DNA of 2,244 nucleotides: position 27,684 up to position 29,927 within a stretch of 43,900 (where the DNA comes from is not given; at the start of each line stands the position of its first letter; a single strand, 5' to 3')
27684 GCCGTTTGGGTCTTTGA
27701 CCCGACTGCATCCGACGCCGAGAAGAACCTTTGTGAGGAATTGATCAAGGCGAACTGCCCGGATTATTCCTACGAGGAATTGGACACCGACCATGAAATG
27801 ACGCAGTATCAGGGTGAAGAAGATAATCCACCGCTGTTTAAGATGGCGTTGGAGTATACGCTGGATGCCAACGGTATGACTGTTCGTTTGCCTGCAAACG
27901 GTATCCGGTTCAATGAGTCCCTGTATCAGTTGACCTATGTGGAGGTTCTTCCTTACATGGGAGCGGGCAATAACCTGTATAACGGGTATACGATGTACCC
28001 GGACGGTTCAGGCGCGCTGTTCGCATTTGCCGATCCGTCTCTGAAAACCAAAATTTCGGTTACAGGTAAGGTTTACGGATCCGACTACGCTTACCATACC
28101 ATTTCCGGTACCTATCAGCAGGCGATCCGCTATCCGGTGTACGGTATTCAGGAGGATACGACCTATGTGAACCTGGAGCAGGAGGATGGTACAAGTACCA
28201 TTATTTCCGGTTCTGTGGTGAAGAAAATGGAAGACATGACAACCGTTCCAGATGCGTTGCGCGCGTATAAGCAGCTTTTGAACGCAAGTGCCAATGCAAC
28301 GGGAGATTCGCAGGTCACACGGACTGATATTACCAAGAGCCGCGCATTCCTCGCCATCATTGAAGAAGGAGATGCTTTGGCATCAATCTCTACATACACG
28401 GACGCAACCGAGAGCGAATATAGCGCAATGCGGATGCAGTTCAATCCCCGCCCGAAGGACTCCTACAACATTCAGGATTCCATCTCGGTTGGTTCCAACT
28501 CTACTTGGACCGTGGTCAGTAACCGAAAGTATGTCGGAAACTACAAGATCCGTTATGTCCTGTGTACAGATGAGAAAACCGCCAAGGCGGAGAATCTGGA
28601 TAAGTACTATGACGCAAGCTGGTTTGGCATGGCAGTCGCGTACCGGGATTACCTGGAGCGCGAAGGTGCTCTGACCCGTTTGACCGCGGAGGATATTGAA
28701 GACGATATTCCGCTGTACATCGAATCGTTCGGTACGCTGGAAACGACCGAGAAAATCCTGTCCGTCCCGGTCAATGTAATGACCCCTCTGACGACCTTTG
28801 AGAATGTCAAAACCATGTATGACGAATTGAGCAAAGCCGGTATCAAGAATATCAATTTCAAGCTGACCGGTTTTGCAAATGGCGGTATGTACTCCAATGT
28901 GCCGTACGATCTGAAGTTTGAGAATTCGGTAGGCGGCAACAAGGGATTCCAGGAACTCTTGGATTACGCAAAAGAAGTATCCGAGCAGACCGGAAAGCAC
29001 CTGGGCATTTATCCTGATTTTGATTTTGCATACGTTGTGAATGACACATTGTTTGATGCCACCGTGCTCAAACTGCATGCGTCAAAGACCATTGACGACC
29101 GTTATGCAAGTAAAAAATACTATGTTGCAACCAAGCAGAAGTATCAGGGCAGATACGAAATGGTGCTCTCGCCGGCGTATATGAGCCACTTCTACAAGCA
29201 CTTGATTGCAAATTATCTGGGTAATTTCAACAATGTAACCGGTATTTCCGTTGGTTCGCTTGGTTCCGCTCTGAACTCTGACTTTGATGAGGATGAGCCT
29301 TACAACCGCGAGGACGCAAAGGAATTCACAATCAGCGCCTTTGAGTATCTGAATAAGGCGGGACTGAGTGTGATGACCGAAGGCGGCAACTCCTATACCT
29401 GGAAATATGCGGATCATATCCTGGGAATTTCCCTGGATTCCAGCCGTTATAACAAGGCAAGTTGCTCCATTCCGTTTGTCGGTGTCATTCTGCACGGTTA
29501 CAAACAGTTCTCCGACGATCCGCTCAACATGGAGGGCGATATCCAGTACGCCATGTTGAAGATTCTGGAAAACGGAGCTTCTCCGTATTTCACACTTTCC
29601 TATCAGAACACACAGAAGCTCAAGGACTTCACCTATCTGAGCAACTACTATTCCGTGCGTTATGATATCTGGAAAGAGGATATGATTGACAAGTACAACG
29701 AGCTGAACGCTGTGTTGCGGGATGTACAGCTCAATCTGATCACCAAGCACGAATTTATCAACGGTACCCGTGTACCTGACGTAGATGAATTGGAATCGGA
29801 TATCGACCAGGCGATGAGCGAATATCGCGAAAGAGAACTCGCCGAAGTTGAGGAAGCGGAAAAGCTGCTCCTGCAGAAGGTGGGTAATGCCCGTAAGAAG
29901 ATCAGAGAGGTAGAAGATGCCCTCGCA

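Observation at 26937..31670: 1577-aa secreted protein with a glycosidase-like core split by a roughly 490-aa helical insertion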

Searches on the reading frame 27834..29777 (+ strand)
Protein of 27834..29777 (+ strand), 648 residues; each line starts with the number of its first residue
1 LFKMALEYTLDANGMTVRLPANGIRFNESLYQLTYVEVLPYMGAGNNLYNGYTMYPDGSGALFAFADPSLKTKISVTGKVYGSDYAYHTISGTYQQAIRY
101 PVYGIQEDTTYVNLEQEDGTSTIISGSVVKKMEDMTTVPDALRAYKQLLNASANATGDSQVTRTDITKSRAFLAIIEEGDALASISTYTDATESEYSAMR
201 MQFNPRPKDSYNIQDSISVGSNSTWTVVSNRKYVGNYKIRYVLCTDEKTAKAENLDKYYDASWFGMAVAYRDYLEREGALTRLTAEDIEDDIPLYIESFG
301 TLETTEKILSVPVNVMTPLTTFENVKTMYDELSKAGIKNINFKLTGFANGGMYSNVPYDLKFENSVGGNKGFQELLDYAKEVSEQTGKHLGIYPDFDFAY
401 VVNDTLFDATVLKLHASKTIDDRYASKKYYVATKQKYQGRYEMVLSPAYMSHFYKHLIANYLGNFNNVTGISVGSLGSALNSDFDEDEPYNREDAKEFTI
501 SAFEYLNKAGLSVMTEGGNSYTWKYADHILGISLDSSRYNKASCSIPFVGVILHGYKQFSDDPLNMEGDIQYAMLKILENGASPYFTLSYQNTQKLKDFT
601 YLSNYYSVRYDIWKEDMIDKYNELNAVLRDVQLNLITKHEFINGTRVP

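Call 13: search_protein_families(library=pfam, proteins=[window:27834-29777:+], max_evalue=10)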
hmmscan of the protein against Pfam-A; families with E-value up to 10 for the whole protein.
window:27834-29777:+ (648 aa): 5 families
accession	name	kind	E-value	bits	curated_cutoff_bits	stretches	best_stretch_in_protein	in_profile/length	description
PF18952.6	DUF5696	-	1.2e-128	430.8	25.6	2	169-643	133-577/612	Family of unknown function (DUF5696)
PF11687.14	DUF3284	-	0.029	14.7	23.7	1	71-124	53-106/119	Domain of unknown function (DUF3284)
PF16724.11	T4-gp15_tss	-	0.035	13.7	25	1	309-366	57-114/245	T4-like virus Myoviridae tail sheath stabiliser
PF15650.12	Tox-REase-9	-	0.13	13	27.3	1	355-389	46-80/88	Restriction endonuclease fold toxin 9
PF24211.1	DUF7432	-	0.13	13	27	1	127-170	22-66/120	Family of unknown function (DUF7432)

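Call 15: find_related_loci(query=A1, collection=genome_contigs, flank=10000)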
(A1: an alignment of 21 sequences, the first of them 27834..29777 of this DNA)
Query A1 (648 aa) in genome_contigs; peptide patterns used: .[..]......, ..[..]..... (x = any residue, [..] = any of these).
492 stretches matched a pattern; 476 encode a relative of the query (tblastn E <= 1e-3); the best 80 are kept; 80 distinct loci.
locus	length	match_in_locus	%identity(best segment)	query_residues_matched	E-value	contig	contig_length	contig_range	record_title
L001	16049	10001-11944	81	1-648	0e+0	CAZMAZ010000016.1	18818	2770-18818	MAG TPA_asm: uncultured Clostridium sp. isolate SRP225648_co1_463 genome assembly, contig: NODE_7138_length_18818_cov_14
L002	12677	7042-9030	60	1-648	0e+0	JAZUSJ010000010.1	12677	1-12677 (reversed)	MAG: Eubacteriales bacterium isolate T1900044846_TS20190312.MAGScoT_cleanbin_000018 SGB_2977_k141_373612, whole genome s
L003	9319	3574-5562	60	1-648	0e+0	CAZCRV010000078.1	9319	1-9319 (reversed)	MAG TPA_asm: uncultured Clostridium sp. isolate SRP315200_co1_677 genome assembly, contig: NODE_16961_length_9319_cov_12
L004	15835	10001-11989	59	1-648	0e+0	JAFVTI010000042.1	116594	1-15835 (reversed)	MAG: Clostridia bacterium isolate RGIG5376 Sheep_Colon-3__c1294, whole genome shotgun sequence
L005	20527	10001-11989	59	1-648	0e+0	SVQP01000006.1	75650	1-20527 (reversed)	MAG: Oscillospiraceae bacterium isolate SIG620 NODE_2008_length_75650_cov_3.314103, whole genome shotgun sequence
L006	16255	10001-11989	59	1-648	0e+0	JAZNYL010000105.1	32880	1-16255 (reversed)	MAG: Eubacteriales bacterium isolate T1900044776_TS20190242.MAGScoT_cleanbin_000008 SGB_2481_k141_724511, whole genome s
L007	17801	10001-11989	60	1-648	0e+0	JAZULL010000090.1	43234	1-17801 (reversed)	MAG: Eubacteriales bacterium isolate T1900044912_TS20190378.MAGScoT_cleanbin_000022 SGB_3316_k141_2551062, whole genome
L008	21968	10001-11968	59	1-648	0e+0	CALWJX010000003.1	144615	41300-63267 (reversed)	MAG: uncultured Clostridia bacterium isolate BRZ_FI__bin114 genome assembly, contig: BRZ_FI__NODE_118_length_144615_cov_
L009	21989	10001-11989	58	1-648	0e+0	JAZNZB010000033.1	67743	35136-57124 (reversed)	MAG: Eubacteriales bacterium isolate T1900044772_TS20190238.MAGScoT_cleanbin_000011 SGB_2452_k141_2028203, whole genome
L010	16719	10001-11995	58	1-648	0e+0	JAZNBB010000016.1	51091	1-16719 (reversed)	MAG: Eubacteriales bacterium isolate T1900044743_TS20190209.MAGScoT_cleanbin_000080 SGB_2091_k141_2492222, whole genome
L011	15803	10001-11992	58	1-648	0e+0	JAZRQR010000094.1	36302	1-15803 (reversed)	MAG: Eubacteriales bacterium isolate T1900045361_YK20190051.MAGScoT_cleanbin_000011 SGB_6815_k141_1556783, whole genome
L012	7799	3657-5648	57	1-648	0e+0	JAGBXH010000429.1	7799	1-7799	MAG: Clostridia bacterium isolate RGIG9531 Yak_Colon-2__c749959, whole genome shotgun sequence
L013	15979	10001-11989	57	1-648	0e+0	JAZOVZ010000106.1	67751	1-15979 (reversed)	MAG: Eubacteriales bacterium isolate T1900045525_YK20190219.MAGScoT_cleanbin_000013 SGB_7676_k141_735196, whole genome s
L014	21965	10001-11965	58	1-648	0e+0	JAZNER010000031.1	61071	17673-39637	MAG: Eubacteriales bacterium isolate T1900044719_TS20190185.MAGScoT_cleanbin_000016 SGB_1897_k141_1198386, whole genome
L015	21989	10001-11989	57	1-648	0e+0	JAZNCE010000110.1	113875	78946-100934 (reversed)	MAG: Eubacteriales bacterium isolate T1900044737_TS20190203.MAGScoT_cleanbin_000006 SGB_2028_k141_2556697, whole genome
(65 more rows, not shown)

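Call 19: search_dna_similar(query=window:27834-29777:+, collection=plasmids, mode=protein, max_evalue=0.001, max_rows=25)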
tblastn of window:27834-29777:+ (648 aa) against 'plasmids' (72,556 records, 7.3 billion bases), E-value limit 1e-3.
Records with a match: 2; places in all: 2; records where one place covers at least 80% of the query: 2.
Best place of each record, by identity: <60% 2.
By first word of the organism name: Butyrivibrio 1; Paenibacillus 1.
By predicted mobility (MOB-suite, as given by PLSDB): non-mobilizable 2.
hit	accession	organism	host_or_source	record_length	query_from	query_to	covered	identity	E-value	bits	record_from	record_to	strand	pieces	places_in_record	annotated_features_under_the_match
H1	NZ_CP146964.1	Butyrivibrio fibrisolvens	Bovinae,Bovine rumen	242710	2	647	97%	28.1%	2e-40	227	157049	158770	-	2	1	DUF5696 domain-containing protein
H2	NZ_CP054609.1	Paenibacillus cellulosilyticus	cell culture,soil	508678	2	640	99%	22.7%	2e-14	136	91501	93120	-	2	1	DUF5696 domain-containing protein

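Call 20: get_annotated_region(hit=H1, flank=12000)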
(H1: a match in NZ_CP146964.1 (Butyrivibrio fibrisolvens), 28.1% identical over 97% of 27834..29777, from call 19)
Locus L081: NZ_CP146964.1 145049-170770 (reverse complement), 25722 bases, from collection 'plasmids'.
description: Butyrivibrio fibrisolvens strain D1 plasmid pNP243, complete sequence
organism: Butyrivibrio fibrisolvens (NCBI taxid 831)
taxonomy: Bacteria; Bacillota; Clostridia; Lachnospirales; Lachnospiraceae; Butyrivibrio; Butyrivibrio fibrisolvens
host: -; source: Bovinae,Bovine rumen; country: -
typing (MOB-suite, as given by PLSDB): non-mobilizable
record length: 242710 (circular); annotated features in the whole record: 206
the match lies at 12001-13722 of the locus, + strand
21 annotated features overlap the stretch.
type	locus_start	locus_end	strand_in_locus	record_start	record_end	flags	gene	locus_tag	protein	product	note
CDS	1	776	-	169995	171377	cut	-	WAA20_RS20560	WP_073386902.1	response regulator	GO:0000160 - phosphorelay signal transduction system [Evidence IEA]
CDS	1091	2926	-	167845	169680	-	-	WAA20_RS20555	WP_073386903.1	histidine kinase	GO:0000160 - phosphorelay signal transduction system [Evidence IEA]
CDS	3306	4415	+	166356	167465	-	-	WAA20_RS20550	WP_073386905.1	glycoside hydrolase family 43 protein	-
CDS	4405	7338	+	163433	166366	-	-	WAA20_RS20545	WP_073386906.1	extracellular solute-binding protein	-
CDS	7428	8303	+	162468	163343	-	-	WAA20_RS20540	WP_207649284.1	sugar ABC transporter permease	-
CDS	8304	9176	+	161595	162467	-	-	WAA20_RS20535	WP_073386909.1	carbohydrate ABC transporter permease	GO:0008643 - carbohydrate transport [Evidence IEA]; GO:0055085 - transmembrane transport [Evidence IEA]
CDS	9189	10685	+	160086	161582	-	-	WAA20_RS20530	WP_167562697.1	NHL repeat-containing protein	-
CDS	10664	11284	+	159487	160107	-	-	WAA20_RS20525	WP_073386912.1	YIP1 family protein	-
CDS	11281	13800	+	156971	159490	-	-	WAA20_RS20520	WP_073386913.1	DUF5696 domain-containing protein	-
CDS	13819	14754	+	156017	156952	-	-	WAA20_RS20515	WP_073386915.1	sugar ABC transporter permease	-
CDS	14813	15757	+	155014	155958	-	-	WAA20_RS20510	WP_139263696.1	carbohydrate ABC transporter permease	GO:0008643 - carbohydrate transport [Evidence IEA]; GO:0055085 - transmembrane transport [Evidence IEA]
CDS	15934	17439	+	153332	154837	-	-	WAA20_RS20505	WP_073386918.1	extracellular solute-binding protein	-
CDS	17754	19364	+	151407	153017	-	-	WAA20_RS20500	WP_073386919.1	extracellular solute-binding protein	-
CDS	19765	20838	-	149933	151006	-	-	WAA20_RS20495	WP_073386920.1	J domain-containing protein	-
CDS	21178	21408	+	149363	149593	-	-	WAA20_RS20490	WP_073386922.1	hypothetical protein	-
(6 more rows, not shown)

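Call 21: get_annotated_region(hit=H2, flank=12000)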
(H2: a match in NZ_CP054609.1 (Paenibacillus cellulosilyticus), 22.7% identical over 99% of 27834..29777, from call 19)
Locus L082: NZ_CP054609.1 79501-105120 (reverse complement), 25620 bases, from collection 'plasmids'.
description: Paenibacillus cellulosilyticus strain KACC 14175 plasmid unnamed1, complete sequence
organism: Paenibacillus cellulosilyticus (NCBI taxid 375489)
taxonomy: Bacteria; Bacillota; Bacilli; Bacillales; Paenibacillaceae; Paenibacillus; Paenibacillus cellulosilyticus
host: -; source: cell culture,soil; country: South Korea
typing (MOB-suite, as given by PLSDB): non-mobilizable
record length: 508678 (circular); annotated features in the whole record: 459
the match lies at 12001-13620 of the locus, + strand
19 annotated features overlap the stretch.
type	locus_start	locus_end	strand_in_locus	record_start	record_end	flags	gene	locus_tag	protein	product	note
CDS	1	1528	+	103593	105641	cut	recG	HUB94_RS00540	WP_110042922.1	ATP-dependent DNA helicase RecG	GO:0006310 - DNA recombination [Evidence IEA]; GO:0006281 - DNA repair [Evidence IEA]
CDS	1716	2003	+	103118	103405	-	-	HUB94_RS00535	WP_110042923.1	stage VI sporulation protein F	-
CDS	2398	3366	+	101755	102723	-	-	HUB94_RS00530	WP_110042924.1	aldo/keto reductase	-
CDS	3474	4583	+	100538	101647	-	ugpC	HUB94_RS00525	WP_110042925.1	sn-glycerol-3-phosphate ABC transporter ATP-binding protein UgpC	-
CDS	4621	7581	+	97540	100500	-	-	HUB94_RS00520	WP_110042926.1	extracellular solute-binding protein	-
CDS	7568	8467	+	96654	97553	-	-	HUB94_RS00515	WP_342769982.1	sugar ABC transporter permease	-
CDS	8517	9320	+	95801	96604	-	-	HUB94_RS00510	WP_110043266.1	carbohydrate ABC transporter permease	GO:0008643 - carbohydrate transport [Evidence IEA]; GO:0055085 - transmembrane transport [Evidence IEA]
CDS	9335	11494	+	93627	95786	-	-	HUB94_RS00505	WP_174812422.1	YIP1 family protein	-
CDS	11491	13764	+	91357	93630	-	-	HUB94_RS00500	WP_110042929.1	DUF5696 domain-containing protein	-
CDS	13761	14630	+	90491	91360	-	-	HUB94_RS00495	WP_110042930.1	sugar ABC transporter permease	-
CDS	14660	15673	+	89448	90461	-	-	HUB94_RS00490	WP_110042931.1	carbohydrate ABC transporter permease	GO:0008643 - carbohydrate transport [Evidence IEA]; GO:0055085 - transmembrane transport [Evidence IEA]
CDS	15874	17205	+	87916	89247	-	-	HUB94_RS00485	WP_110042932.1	LLM class flavin-dependent oxidoreductase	-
CDS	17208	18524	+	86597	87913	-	-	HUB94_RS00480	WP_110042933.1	LLM class flavin-dependent oxidoreductase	-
CDS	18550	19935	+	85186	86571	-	-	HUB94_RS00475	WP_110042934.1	extracellular solute-binding protein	-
CDS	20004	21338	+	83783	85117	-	-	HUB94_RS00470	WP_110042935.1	LLM class flavin-dependent oxidoreductase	-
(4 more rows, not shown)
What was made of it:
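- The cassette is also present, with short-form enzymes, in cultured Butyrivibrio fibrisolvens and Paenibacillus cellulosilyticus (calls 20, 21).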

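Call 23: find_homologous_proteins(query=L081:11281-13797:+, max_evalue=0.00001)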
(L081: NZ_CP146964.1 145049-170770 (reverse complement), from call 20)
Query L081:11281-13797:+ (839 aa): 324 proteins with E <= 0.00001 among 8000 candidates; the best 120 are listed.
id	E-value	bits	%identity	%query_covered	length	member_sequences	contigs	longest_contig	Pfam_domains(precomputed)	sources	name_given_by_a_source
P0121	0.0e+0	1717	91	99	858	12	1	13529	PF18952.7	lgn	-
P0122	0.0e+0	1483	78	100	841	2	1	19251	PF18952.7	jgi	-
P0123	0.0e+0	1415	74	99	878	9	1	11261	PF18952.7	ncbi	-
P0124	0.0e+0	1169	61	100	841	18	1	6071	PF18952.7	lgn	-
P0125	7.9e-292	989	54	98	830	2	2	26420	PF18952.7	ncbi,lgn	-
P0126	4.2e-281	953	53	99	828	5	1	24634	PF18952.7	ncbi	-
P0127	8.4e-272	922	51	98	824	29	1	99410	PF18952.7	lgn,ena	-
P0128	1.1e-271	922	52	98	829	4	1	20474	PF18952.7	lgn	-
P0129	1.9e-266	905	51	98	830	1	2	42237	PF18952.7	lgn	-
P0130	3.1e-264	897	51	98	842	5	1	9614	PF18952.7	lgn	-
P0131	2.6e-262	891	52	95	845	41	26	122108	PF18952.7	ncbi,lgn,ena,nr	nr:DUF5696 domain-containing protein [uncultured Acetatifactor sp.]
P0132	5.0e-257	874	50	97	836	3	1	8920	PF18952.7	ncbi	-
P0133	4.1e-255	867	49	100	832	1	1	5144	PF18952.7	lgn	-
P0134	3.3e-254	864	49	99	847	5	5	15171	PF18952.7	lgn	-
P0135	2.1e-253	862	49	99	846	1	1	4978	PF18952.7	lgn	-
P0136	5.8e-250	850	49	97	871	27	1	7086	PF18952.7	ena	-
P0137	3.1e-249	848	50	97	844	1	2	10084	PF18952.7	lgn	-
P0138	4.7e-249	847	49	99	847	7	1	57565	PF18952.7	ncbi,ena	-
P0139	1.1e-248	846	50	98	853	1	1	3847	PF18952.7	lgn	-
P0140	1.3e-246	839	50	95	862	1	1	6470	PF18952.7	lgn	-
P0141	4.7e-246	837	50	99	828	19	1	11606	PF18952.7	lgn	-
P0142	1.0e-244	833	50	94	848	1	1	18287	PF18952.7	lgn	-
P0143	4.3e-243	827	48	99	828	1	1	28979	PF18952.7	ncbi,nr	ncbi:MAG: DUF5696 domain-containing protein [Firmicutes bacterium]|nr:DUF5696 domain-containing prot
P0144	4.7e-242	824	48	100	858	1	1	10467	PF18952.7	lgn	-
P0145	1.6e-241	822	48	99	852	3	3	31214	PF18952.7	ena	-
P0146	2.0e-241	822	49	95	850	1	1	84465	PF18952.7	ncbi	-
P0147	1.5e-240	819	47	98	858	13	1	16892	PF18952.7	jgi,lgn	jgi:hypothetical protein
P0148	1.8e-240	819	49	94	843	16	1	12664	PF18952.7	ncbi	-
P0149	2.1e-240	819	48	97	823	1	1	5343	PF18952.7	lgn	-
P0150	5.2e-240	817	48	99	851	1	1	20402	PF18952.7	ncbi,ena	-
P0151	8.3e-240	817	49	94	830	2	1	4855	PF18952.7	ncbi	-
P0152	7.1e-239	814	48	99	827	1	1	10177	PF18952.7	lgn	-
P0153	4.4e-238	811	47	95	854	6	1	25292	PF18952.7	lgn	-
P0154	5.7e-238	811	48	95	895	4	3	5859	PF18952.7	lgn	-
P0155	7.4e-238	810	49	94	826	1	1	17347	PF18952.7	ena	-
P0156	1.2e-236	806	46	98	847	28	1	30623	PF18952.7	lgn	-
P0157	1.6e-236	806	48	95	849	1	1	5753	PF18952.7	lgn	-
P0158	5.4e-236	804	47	94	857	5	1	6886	PF18952.7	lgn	-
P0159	8.4e-236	803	48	98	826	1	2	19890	PF18952.7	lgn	-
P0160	5.9e-234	797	47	95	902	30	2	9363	PF18952.7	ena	-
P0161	6.5e-234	797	47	94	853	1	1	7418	PF18952.7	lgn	-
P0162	1.2e-233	796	48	96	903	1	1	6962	PF18952.7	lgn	-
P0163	1.8e-233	796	45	99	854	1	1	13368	PF18952.7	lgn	-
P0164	1.9e-233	796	46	99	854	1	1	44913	PF18952.7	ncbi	ncbi:MAG: DUF5696 domain-containing protein [Roseburia sp.]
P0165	2.2e-233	795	46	100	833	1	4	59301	PF18952.7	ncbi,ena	-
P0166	2.2e-233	795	46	98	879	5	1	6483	PF18952.7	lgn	-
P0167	4.2e-233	794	47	96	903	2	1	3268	PF18952.7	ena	-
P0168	1.2e-232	793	46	99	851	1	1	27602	PF18952.7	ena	-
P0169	1.4e-232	793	46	99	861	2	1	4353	PF18952.7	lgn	-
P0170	1.6e-232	792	47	98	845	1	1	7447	PF18952.7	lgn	-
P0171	2.2e-232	792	46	99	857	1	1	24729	PF18952.7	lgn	-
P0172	3.0e-232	792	45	99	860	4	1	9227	PF18952.7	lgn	-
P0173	3.2e-231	788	47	94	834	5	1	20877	PF18952.7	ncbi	-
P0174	1.1e-230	786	46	96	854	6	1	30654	PF18952.7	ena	-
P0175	1.4e-230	786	47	98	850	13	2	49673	PF18952.7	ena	-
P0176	2.6e-230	785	51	86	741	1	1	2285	PF18952.7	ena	-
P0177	1.3e-229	783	47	96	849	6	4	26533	PF18952.7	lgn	-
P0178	1.9e-228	779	44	98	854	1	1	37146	PF18952.7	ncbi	-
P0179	3.2e-227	775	44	98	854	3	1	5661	PF18952.7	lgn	-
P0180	4.9e-226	771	44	98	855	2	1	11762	PF18952.7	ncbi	-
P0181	1.4e-225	770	47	98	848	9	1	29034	PF18952.7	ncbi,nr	ncbi:MAG: hypothetical protein IKS11_06060 [Lachnospiraceae bacterium]|nr:hypothetical protein [Lach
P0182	2.2e-225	769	44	98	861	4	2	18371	PF18952.7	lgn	-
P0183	5.6e-225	768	46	99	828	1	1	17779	PF18952.7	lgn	-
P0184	2.0e-224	766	46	95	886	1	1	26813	PF18952.7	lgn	-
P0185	2.5e-223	762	46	95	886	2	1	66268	PF18952.7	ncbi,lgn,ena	-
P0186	2.0e-220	753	44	99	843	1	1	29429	PF18952.7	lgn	-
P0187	2.1e-219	749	44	98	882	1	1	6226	PF18952.7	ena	-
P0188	4.9e-218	745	46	94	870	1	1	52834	PF18952.7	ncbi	-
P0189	6.5e-217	741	44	99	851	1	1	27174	PF18952.7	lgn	-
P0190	1.9e-216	739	44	95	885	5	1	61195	PF18952.7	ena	-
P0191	3.3e-216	739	45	94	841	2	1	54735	PF18952.7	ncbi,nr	ncbi:MAG: hypothetical protein K6G60_05720 [Lachnospiraceae bacterium]|nr:hypothetical protein [Lach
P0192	4.4e-214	732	42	99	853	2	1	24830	PF18952.7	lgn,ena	-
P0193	2.4e-211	722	42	94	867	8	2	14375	PF18952.7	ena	-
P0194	6.2e-210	718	45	94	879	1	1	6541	PF18952.7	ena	-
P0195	1.6e-208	713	45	95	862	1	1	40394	PF18952.7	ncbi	-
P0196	2.7e-207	709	42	99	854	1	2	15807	PF18952.7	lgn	-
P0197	5.7e-204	698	43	94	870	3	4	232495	PF18952.7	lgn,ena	-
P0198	2.1e-203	696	41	98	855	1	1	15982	PF18952.7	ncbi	-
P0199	9.3e-203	694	41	98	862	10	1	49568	PF18952.7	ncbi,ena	-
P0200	1.0e-202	694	44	94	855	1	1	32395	PF18952.7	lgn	-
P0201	3.8e-202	692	43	94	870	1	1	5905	PF18952.7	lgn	-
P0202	1.6e-201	690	41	94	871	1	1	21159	PF18952.7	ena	-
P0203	5.3e-201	688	42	99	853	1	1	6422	PF18952.7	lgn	-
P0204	5.8e-198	678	42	94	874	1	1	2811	PF18952.7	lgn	-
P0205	1.3e-197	677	41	99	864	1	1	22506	PF18952.7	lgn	-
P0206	1.4e-197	677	41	99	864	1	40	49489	PF18952.7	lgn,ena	-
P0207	1.6e-197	677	41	99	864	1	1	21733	PF18952.7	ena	-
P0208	2.3e-197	676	41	99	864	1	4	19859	PF18952.7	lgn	-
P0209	2.4e-197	676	42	95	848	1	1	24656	PF18952.7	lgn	-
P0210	2.6e-197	676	42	95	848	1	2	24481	PF18952.7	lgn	-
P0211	2.9e-197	676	42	95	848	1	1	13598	PF18952.7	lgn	-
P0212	5.5e-197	675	42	95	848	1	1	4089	PF18952.7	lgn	-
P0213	1.4e-195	670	42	95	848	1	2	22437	PF18952.7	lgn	-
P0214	3.6e-195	669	40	98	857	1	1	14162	PF18952.7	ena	-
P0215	1.0e-192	661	41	97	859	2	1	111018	PF18952.7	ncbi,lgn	-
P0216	4.2e-192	659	40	98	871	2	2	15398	PF18952.7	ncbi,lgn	-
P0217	1.2e-191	657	40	98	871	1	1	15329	PF18952.7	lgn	-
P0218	1.5e-191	657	40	98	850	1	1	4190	PF18952.7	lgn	-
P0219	5.9e-157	543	36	98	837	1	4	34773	PF18952.7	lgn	-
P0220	8.2e-147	509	36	95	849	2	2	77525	PF18952.7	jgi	jgi:hypothetical protein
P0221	5.0e-146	506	35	94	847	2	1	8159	PF18952.7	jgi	-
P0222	4.3e-143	497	36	94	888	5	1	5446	PF18952.7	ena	-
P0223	8.9e-142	492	35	97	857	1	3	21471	PF18952.7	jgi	jgi:hypothetical protein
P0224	3.1e-140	487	35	94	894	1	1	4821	PF18952.7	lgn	-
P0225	9.1e-140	486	35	94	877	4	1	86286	PF18952.7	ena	-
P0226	1.5e-139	485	34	94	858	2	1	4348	PF18952.7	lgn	-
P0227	6.9e-139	483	34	96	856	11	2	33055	PF18952.7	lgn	-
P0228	3.1e-137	477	35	96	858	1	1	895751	PF18952.7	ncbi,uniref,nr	ncbi:DUF5696 domain-containing protein [Paenibacillus alkalitolerans]|uniref:DUF5696 domain-containi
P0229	3.6e-137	477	34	94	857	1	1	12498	PF18952.7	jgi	jgi:hypothetical protein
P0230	3.8e-137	477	34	94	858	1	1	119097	PF18952.7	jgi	jgi:hypothetical protein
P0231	1.0e-136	476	36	94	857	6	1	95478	PF18952.7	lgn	-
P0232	6.1e-136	473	33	97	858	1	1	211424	PF18952.7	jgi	jgi:hypothetical protein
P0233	5.8e-135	470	34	98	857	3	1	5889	PF18952.7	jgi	jgi:hypothetical protein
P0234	1.8e-134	468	35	95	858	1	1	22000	PF18952.7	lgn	-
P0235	2.0e-134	468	34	98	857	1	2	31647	PF18952.7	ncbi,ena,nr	ncbi:MAG TPA: hypothetical protein IAA29_17390 [Candidatus Paenibacillus intestinavium]|nr:hypotheti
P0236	2.2e-134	468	35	94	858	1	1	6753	PF18952.7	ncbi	ncbi:MAG TPA: DUF5696 domain-containing protein [Bacilli bacterium]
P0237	3.1e-134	467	34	95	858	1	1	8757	PF18952.7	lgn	-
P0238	4.1e-134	467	34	96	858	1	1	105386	PF18952.7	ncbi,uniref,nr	ncbi:DUF5696 domain-containing protein [Cohnella nanjingensis]|uniref:Uncharacterized protein n=1 Ta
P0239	1.0e-133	466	34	94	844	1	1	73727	PF18952.7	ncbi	-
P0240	2.0e-133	465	33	98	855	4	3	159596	PF18952.7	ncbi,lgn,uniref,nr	ncbi:hypothetical protein SAMN05216378_5796 [Paenibacillus catalpae]|uniref:Uncharacterized protein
